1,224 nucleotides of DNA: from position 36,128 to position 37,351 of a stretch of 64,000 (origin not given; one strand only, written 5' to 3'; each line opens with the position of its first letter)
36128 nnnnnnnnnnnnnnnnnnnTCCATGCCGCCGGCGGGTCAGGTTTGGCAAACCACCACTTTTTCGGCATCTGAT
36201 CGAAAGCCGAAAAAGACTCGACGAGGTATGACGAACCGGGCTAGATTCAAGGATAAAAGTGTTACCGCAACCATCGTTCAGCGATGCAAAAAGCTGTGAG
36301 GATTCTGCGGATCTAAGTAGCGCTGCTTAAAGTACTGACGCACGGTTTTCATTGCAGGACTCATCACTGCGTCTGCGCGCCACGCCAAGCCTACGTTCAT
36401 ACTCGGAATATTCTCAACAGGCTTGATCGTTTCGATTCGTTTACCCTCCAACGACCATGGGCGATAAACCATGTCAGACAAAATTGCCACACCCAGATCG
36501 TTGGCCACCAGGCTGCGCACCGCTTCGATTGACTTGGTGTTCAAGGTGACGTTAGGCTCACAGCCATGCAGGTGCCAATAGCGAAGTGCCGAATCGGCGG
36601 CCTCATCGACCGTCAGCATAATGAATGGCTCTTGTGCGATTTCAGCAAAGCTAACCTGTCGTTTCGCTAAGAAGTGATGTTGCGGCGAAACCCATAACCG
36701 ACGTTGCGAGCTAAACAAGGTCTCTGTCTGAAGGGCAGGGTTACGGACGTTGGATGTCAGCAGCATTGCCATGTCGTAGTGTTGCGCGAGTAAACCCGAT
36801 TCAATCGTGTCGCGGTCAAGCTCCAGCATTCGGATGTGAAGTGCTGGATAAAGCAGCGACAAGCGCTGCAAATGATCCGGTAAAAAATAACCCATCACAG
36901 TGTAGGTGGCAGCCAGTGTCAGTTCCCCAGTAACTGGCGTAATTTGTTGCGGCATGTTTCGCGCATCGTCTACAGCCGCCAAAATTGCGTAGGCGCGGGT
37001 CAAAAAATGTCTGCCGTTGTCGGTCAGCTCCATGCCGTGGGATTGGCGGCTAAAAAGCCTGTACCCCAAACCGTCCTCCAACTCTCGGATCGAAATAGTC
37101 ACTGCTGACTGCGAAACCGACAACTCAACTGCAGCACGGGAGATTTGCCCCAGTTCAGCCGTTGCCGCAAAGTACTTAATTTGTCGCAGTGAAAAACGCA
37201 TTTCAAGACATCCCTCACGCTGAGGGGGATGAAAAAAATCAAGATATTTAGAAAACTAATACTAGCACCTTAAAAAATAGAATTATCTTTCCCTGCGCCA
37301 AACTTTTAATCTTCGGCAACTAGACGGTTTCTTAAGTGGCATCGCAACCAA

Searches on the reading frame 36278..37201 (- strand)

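Call 19: search_protein_families(library=ncbifam, proteins=[window:36278-37201:-], max_evalue=1e-10)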
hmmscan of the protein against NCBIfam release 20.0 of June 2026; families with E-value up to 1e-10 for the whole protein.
window:36278-37201:- (307 aa): 40 families (the best 25 are shown)
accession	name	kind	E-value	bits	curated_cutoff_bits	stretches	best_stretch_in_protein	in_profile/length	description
NF008416.0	PRK11242.1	equivalog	1.7e-38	132.7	277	1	5-294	3-290/300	transcriptional regulator CynR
NF053705.1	TransRegGltCGpos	equivalog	3.9e-37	128.1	350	1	5-295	3-293/300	glutamate biosynthesis transcriptional regulator GltC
NF047520.1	trans_act_CidR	equivalog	2.7e-36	125.2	415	1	5-293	3-290/292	cidABC operon transcriptional activator CidR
NF040786.1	LysR_Sec_metab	equivalog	2.9e-32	111.9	250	1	5-294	3-297/298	selenium metabolism-associated LysR family transcriptional regulator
NF045775.1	acetoin_reg_AlsR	exception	3.8e-29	102.1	430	1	5-252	3-253/290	acetoin biosynthesis transcriptional regulator AlsR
TIGR03339.1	phn_lysR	subfamily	2.4e-28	99.2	341.1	1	7-243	1-235/279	aminoethylphosphonate catabolism associated LysR family transcriptional regulator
NF007385.0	PRK09906.1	equivalog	2.8e-27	95.6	356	1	4-295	2-291/296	DNA-binding transcriptional regulator HcaR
NF008722.0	PRK11716.1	equivalog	4.8e-26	91.4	246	1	5-290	3-289/293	HTH-type transcriptional activator IlvY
NF040889.1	trans_reg_YeiE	equivalog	6.4e-26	91.2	480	1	1-259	1-255/288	DNA-binding transcriptional regulator YeiE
NF009327.0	PRK12684.1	subfamily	7.4e-26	91.1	402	1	5-249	3-251/313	CysB family HTH-type transcriptional regulator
NF007439.0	PRK09986.1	equivalog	2.6e-25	89.4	290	1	2-245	6-253/296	LysR family transcriptional regulator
TIGR02424.1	TF_pcaQ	equivalog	3.8e-25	88.4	303.8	1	2-291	2-294/300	pca operon transcription factor PcaQ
NF008361.0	PRK11151.1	equivalog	8.2e-25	87.7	329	1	5-280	3-278/305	DNA-binding transcriptional regulator OxyR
NF045990.1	TransRegCbbRRhodb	equivalog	1.7e-24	86.4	450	1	3-290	6-295/304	LysR family regulator CbbR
NF007307.0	PRK09791.1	equivalog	1.2e-23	83.7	336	1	4-293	6-295/302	LysR family transcriptional regulator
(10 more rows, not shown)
